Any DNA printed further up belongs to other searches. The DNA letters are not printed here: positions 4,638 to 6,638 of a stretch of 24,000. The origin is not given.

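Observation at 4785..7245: FRP-like / DUF3024-like / SWIM zinc-finger operon: a candidate undescribed three-component module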

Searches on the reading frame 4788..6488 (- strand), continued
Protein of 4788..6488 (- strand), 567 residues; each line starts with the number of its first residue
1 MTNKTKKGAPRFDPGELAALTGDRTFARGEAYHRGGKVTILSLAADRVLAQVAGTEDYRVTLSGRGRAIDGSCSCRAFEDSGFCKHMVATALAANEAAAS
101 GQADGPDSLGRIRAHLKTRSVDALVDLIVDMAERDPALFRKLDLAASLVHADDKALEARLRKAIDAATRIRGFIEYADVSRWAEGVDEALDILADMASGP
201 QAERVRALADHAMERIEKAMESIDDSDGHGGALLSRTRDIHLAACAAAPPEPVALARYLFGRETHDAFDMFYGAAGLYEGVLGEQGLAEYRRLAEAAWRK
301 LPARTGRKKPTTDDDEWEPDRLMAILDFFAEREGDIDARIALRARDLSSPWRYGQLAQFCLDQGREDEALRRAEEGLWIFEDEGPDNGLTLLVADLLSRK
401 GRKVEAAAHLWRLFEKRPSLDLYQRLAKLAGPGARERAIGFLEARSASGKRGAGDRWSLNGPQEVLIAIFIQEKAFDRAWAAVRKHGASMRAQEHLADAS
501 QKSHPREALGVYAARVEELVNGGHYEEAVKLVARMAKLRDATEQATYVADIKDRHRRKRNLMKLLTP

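Call 46: predict_structure(alignment_id=A3)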
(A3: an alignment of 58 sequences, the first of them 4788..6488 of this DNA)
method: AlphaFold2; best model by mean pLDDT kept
length: 567 residues; sequences in the alignment: 58
mean_pLDDT: 88.1   pTM: 0.66
mean pLDDT of the five models: 88.1, 87.4, 86.9, 86.1, 85.2
residues with pLDDT >= 90: 388; 70-90: 115; 50-70: 41; < 50: 23
segments of 3 or more residues with pLDDT < 50: 1-6, 103-109, 312-316, 453-457
pLDDT, mean of each block of 10 residues (from residue 1): 47 90 93 91 84 88 86 88 92 87 50 71 75 66 67 83 93 91 93 91 95 96 93 96 97 98 87 96 98 96 74 58 96 97 92 96 97 94 84 97 96 92 96 95 86 50 93 97 93 96 96 96 96 95 95 95 87
secondary structure, 60 per line:
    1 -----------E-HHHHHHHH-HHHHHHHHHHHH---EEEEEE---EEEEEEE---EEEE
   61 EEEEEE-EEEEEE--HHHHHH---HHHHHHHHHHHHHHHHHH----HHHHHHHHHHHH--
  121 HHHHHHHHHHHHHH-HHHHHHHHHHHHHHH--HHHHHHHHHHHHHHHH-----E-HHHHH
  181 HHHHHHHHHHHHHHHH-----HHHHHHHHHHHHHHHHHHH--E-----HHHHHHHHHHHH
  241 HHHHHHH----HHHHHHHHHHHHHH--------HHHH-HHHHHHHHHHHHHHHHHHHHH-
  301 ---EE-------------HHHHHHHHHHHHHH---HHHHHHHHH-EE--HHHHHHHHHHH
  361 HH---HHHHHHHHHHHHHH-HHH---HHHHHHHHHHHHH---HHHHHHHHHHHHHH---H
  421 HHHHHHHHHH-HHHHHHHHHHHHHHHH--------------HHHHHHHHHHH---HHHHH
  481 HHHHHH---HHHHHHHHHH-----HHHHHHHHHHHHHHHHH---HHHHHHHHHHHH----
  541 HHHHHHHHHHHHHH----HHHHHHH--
elements in order: H14-21 H23-34 E38-43 E47-53 E57-66 E68-73 H76-81 H85-102 H107-118 H121-134 H136-150 H153-168 H176-196 H202-220 H229-247 H252-265 H274-277 H279-299 H319-332 H336-344 H350-362 H366-379 H387-399 H403-416 H420-430 H432-447 H462-472 H476-486 H490-499 H505-521 H525-536 H541-554 H559-565

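Call 48: fold_search(model_id=the predicted structure, library=pdb)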
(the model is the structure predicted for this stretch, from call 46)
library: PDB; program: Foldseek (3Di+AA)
matches with E <= 10: 1409; with E <= 0.001: 108
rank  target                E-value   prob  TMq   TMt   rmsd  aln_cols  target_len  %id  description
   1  9rtt_Q                8.6e-06  1.00  0.19  0.14  25.2       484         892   14  Activated Elongation Complex with IWS1 and ELOF1 (released 2025-09-03)
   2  7rdr_A                1.9e-05  1.00  0.14  0.17  19.8       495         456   14  Circular tandem repeat protein with novel repeat topology and enhanced subunit contact surfaces (released 2021-09-01)
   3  8bda_E                2.2e-05  1.00  0.25  0.13  19.6       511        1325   14  IFTA complex in anterograde intraflagellar transport trains (Chlamydomonas reinhardtii) (released 2023-01-11)
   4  6eou                  2.6e-05  1.00  0.23  0.34  14.7       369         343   16  O-GlcNAc transferase TPR domain with the intellectual disability associated mutation L254F (released 2018-05-09)
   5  8bbe_D                3.0e-05  1.00  0.25  0.22  23.0       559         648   15  Structure of the IFT-A complex; IFT-A2 module (released 2022-12-21)
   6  5i9g_C                3.9e-05  1.00  0.21  0.29  17.1       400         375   17  Crystal structure of designed pentatricopeptide repeat protein dPPR-U8C2 in complex with its target RNA U8C2 (released 2016-04-27)
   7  7xn7_q                4.3e-05  1.00  0.22  0.15  23.6       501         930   16  RNA polymerase II elongation complex containing Spt4/5, Elf1, Spt6, Spn1 and Paf1C (released 2022-09-07)
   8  7ntf_A                4.6e-05  1.00  0.20  0.14  19.8       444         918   16  Cryo-EM structure of unliganded O-GlcNAc transferase (released 2021-11-17)
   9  7yea_A                5.3e-05  1.00  0.20  0.12  25.2       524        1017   14  Human O-GlcNAc transferase Dimer (released 2023-07-12)
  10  8qxd_N                5.8e-05  1.00  0.23  0.18  18.7       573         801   12  Cryo-EM structure of the cross-exon pre-B complex (released 2024-05-22)
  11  6q6g_Y                5.8e-05  1.00  0.19  0.21  26.5       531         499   13  Cryo-EM structure of the APC/C-Cdc20-Cdk2-cyclinA2-Cks2 complex, the D1 box class (released 2019-09-11)
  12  9hvq_Q                6.3e-05  1.00  0.19  0.14  22.7       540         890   12  Structure of the transcribing Pol II-DSIF-PAF-SPT6-RECQL5 complex (released 2025-07-16)
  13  9dtr_S                6.8e-05  1.00  0.33  0.31  16.6       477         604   13  Structure of the yeast post-catalytic P complex spliceosome at 2.3 Angstrom resolution (released 2024-12-25)
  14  8bbg_D                7.1e-05  1.00  0.25  0.13  23.0       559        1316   15  Structure of the IFT-A complex; anterograde IFT-A train model (released 2022-12-21)
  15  7dkh_A                7.1e-05  1.00  0.19  0.13  25.0       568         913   10  Crystal structure of the Ctr9/Paf1/Cdc73/Rtf1 quaternary complex (released 2021-11-24)
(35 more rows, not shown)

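Call 62: search_protein_families(library=pfam, proteins=[P0131, P0186], max_evalue=0.1)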
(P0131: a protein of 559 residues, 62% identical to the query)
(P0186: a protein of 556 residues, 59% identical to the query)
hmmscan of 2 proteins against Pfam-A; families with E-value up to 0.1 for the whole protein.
P0131 (559 aa): 3 families
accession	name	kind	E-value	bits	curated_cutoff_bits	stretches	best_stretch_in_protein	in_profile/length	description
PF21810.3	DUF6880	-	7.6e-15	55.3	27.3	1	112-413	10-321/472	Family of unknown function (DUF6880)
PF04434.22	SWIM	-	3.8e-05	23.6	19.6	1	67-92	12-38/38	SWIM zinc finger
PF10157.14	BORCS6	-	0.077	13.6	35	0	480-538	27-83/101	BLOC-1-related complex sub-unit 6 C-terminal helix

P0186 (556 aa): 5 families
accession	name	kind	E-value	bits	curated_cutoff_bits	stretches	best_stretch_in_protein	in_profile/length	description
PF21810.3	DUF6880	-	3.4e-14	53.2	27.3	1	111-551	10-469/472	Family of unknown function (DUF6880)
PF04434.22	SWIM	-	0.0019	18.1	19.6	1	66-92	11-38/38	SWIM zinc finger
PF14559.12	TPR_19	-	0.013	16.3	25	0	378-419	24-65/68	Tetratricopeptide repeat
PF13431.12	TPR_17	-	0.054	14.2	24.4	0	337-362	8-33/34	Tetratricopeptide repeat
PF25058.1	ARM_TT21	-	0.064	13.6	27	0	345-404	60-119/155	Tetratricopeptide repeat protein 21 ARM repeat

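Call 63: search_protein_families(library=padloc, proteins=[P0131, P0186], max_evalue=0.1)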
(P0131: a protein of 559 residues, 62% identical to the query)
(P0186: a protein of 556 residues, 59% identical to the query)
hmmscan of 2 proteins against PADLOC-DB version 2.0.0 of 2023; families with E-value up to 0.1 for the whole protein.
P0131 (559 aa): 2 families
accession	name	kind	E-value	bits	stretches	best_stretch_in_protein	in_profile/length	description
PDLC05053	PDC-S62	-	1.6e-53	180.1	2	1-226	1-223/566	-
PDLC02850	DpdE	-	3.3e-09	33.2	1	20-115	17-118/1282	DpdE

P0186 (556 aa): 2 families
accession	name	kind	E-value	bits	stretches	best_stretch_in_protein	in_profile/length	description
PDLC05053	PDC-S62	-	1.8e-47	160.2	2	1-225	1-223/566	-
PDLC02850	DpdE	-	6.2e-07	25.7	1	20-90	17-85/1282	DpdE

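Call 68: search_dna_similar(query=window:4788-6488:-, collection=plasmids, mode=protein, max_rows=15)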
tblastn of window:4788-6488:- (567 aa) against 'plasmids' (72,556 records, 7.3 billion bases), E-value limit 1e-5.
Records with a match: 26; places in all: 27; records where one place covers at least 80% of the query: 7.
Best place of each record, by identity: <60% 26.
By first word of the organism name: Acetobacter 15; Streptomyces 3; Burkholderia 3; Paraburkholderia 1; Kozakia 1; Cupriavidus 1; Methylobacterium 1; Bacillus 1.
By predicted mobility (MOB-suite, as given by PLSDB): conjugative 11; non-mobilizable 9; mobilizable 6.
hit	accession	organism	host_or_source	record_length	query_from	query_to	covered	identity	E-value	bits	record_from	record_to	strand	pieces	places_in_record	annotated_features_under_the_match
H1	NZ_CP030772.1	Streptomyces sp. YIM 121038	pure culture,soil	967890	12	565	98%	31.6%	3e-32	140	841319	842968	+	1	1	hypothetical protein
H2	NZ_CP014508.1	Burkholderia sp. PAMC 28687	Usnea,single cell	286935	17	565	97%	30.2%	2e-46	183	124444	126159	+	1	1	DUF6880 family protein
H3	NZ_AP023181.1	Paraburkholderia sp. PGU19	Physopelta gutta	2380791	16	565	97%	30.1%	7e-45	178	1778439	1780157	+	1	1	none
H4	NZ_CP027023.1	Streptomyces sp. WAC00288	Culture,soil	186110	16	565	97%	29.8%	8e-33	142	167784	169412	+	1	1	DUF6880 family protein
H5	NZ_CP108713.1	Streptomyces sp. NBC_01001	-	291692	12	565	98%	29.5%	1e-23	113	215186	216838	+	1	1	SWIM zinc finger family protein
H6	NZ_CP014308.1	Burkholderia sp. PAMC 26561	single cell,lichen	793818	17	565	97%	28.9%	9e-46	181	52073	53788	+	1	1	DUF6880 family protein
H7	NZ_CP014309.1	Burkholderia sp. PAMC 26561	single cell,lichen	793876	17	565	97%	28.9%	9e-46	181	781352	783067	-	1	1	DUF6880 family protein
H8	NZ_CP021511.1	Acetobacter pasteurianus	cell culture,food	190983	115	565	80%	26.7%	1e-8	66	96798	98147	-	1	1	DUF6880 family protein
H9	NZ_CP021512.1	Acetobacter pasteurianus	cell culture,food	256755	115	565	80%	26.7%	1e-8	66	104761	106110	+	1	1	DUF6880 family protein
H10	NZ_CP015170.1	Acetobacter ascendens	single cell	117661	115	565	80%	26.5%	5e-8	64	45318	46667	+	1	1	DUF6880 family protein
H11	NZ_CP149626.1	Acetobacter sp. AC2005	whole organism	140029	115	565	80%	26.3%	2e-8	66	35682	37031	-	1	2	DUF6880 family protein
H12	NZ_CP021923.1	Acetobacter pasteurianus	cell culture,food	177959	115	565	80%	26.3%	2e-8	66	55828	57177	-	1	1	DUF6880 family protein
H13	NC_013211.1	Acetobacter pasteurianus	-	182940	115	565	80%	26.3%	2e-8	66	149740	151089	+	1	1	DUF6880 family protein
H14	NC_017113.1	Acetobacter pasteurianus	-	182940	115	565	80%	26.3%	2e-8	66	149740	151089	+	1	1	DUF6880 family protein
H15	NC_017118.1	Acetobacter pasteurianus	-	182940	115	565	80%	26.3%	2e-8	66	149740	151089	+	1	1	DUF6880 family protein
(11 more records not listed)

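Call 70: get_annotated_region(hit=H2, flank=4000)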
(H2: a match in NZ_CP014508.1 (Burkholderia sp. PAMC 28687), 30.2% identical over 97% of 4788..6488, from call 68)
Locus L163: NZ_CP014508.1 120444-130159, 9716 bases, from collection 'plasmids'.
description: Burkholderia sp. PAMC 28687 plasmid 1, complete sequence
organism: Burkholderia sp. PAMC 28687 (NCBI taxid 1795874)
taxonomy: Bacteria; Pseudomonadota; Betaproteobacteria; Burkholderiales; Burkholderiaceae; Burkholderia; Burkholderia sp. PAMC 28687
host: -; source: Usnea,single cell; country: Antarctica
typing (MOB-suite, as given by PLSDB): non-mobilizable
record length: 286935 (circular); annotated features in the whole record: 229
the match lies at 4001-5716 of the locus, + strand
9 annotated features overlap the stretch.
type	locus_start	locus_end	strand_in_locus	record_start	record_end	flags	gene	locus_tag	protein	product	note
CDS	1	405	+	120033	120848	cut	-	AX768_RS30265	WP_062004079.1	SDR family NAD(P)-dependent oxidoreductase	-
CDS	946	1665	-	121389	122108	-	-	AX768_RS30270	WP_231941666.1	UPF0149 family protein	-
CDS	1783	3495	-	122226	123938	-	-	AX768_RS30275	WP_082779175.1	site-specific integrase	-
CDS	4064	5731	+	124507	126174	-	-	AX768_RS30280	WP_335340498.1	DUF6880 family protein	-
CDS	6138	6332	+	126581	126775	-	-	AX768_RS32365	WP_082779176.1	DUF1289 domain-containing protein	-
CDS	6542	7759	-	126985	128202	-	-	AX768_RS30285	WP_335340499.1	beta-ketoacyl-[acyl-carrier-protein] synthase family protein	GO:0006633 - fatty acid biosynthetic process [Evidence IEA]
CDS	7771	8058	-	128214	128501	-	-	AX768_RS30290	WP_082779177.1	acyl carrier protein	GO:0006633 - fatty acid biosynthetic process [Evidence IEA]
CDS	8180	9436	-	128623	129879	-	-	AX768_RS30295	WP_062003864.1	NAD(P)/FAD-dependent oxidoreductase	-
CDS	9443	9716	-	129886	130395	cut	-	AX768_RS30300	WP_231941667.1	hypothetical protein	-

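Call 71: get_annotated_region(hit=H4, flank=4000)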
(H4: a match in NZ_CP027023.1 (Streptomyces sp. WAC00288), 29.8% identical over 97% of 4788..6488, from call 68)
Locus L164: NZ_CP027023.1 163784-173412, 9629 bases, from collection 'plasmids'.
description: Streptomyces sp. WAC00288 plasmid p1, complete sequence
organism: Streptomyces sp. WAC00288 (NCBI taxid 2094021)
taxonomy: Bacteria; Actinomycetota; Actinomycetes; Kitasatosporales; Streptomycetaceae; Streptomyces; Streptomyces sp. WAC00288
host: -; source: Culture,soil; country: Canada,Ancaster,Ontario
typing (MOB-suite, as given by PLSDB): non-mobilizable
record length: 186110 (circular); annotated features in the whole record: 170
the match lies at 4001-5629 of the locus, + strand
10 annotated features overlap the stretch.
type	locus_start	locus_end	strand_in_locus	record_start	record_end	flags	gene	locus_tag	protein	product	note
CDS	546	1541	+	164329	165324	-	-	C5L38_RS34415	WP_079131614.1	bifunctional DNA primase/polymerase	-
CDS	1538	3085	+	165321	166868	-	-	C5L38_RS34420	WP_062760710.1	phage/plasmid primase, P4 family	GO:0006260 - DNA replication [Evidence IEA]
CDS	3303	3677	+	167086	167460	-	-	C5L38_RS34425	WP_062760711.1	DUF6009 family protein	-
CDS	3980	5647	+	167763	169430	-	-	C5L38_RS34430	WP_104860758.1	DUF6880 family protein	-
CDS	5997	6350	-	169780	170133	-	-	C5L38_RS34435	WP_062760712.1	hypothetical protein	-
CDS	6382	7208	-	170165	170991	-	-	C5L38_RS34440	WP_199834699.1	IS5 family transposase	-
CDS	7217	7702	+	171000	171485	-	-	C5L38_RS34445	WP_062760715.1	hypothetical protein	-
CDS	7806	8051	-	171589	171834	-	-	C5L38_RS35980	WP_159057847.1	hypothetical protein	-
CDS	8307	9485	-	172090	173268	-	-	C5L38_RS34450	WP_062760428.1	Wadjet anti-phage system protein JetD domain-containing protein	-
CDS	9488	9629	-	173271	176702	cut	-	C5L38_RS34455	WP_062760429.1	SbcC/MukB-like Walker B domain-containing protein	-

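Call 72: get_annotated_region(hit=H8, flank=4000)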
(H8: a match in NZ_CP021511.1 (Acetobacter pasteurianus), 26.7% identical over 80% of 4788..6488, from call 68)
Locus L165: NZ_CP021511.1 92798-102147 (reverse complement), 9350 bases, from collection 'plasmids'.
description: Acetobacter pasteurianus subsp. pasteurianus strain SRCM101342 plasmid pAP1342-2, complete sequence
organism: Acetobacter pasteurianus (NCBI taxid 481145)
taxonomy: Bacteria; Pseudomonadota; Alphaproteobacteria; Rhodospirillales; Acetobacteraceae; Acetobacter; Acetobacter pasteurianus
host: -; source: cell culture,food; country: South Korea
typing (MOB-suite, as given by PLSDB): mobilizable; replicon rep_cluster_1288; relaxase MOBP
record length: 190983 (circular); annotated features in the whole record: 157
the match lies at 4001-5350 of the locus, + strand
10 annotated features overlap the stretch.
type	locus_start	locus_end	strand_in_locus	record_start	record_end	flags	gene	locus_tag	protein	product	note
CDS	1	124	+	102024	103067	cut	-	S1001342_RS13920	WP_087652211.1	hypothetical protein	-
CDS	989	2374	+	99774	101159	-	-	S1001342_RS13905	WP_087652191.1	IS1380-like element IS1380A family transposase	GO:0006313 - DNA transposition [Evidence IEA]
CDS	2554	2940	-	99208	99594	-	-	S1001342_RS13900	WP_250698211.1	hypothetical protein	-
CDS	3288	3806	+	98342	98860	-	-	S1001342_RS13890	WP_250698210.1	hypothetical protein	-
CDS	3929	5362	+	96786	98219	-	-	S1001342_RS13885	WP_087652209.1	DUF6880 family protein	-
CDS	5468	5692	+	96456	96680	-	-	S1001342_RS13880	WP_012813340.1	AbrB/MazE/SpoVT family DNA-binding domain-containing protein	-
CDS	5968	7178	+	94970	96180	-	-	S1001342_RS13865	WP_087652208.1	IS3 family transposase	-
CDS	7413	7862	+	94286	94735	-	-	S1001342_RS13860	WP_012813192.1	phosphate-starvation-inducible PsiE family protein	-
CDS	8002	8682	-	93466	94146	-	-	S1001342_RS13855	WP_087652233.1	Abi family protein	-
CDS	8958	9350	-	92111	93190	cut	-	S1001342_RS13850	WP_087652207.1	ArsO family NAD(P)H-dependent flavin-containing monooxygenase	-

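Call 80: search_solved_structures(query=A3, max_evalue=1)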
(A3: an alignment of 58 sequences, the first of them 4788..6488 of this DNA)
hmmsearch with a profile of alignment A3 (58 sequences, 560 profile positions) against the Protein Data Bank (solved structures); distinct sequences matched with E-value up to 1: 4.
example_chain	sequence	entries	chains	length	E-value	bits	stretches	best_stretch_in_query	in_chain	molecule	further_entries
6tao_A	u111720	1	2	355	0.12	14.1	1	167-231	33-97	Non-hemolytic enterotoxin lytic component L1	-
6w08_A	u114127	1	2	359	0.13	14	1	167-231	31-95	Motility Associated Killing Factor E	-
9uce_A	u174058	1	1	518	0.22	13.2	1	210-246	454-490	Glycosyltransferase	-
8jw0_i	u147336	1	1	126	0.87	11.3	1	449-497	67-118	Photosystem I PsaI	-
